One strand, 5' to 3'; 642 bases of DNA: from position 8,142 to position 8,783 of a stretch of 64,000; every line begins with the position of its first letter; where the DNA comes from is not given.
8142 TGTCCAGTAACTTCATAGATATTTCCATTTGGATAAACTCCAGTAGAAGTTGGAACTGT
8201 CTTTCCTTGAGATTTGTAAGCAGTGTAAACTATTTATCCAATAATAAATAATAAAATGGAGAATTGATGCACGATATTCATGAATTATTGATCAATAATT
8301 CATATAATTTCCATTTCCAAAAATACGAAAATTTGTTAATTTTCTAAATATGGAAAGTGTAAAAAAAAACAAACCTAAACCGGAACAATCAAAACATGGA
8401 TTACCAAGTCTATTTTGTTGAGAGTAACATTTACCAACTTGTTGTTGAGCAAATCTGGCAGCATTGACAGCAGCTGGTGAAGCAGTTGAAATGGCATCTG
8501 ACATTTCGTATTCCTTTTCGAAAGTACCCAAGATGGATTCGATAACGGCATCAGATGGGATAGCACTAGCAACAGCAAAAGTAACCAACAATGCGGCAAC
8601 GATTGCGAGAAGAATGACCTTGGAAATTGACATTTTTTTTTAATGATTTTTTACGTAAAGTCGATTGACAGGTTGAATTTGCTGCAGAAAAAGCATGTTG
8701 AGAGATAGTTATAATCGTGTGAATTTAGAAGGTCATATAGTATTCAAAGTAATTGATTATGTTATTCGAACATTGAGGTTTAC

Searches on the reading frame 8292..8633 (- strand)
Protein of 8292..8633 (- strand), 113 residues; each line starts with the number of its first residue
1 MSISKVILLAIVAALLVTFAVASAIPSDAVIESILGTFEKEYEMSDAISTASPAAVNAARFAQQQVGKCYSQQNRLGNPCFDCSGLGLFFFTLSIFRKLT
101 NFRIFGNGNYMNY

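Call 40: search_protein_families(library=pfam, proteins=[window:8292-8633:-], max_evalue=0.01)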
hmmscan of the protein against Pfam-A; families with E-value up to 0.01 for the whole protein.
window:8292-8633:- (113 aa): 0 families
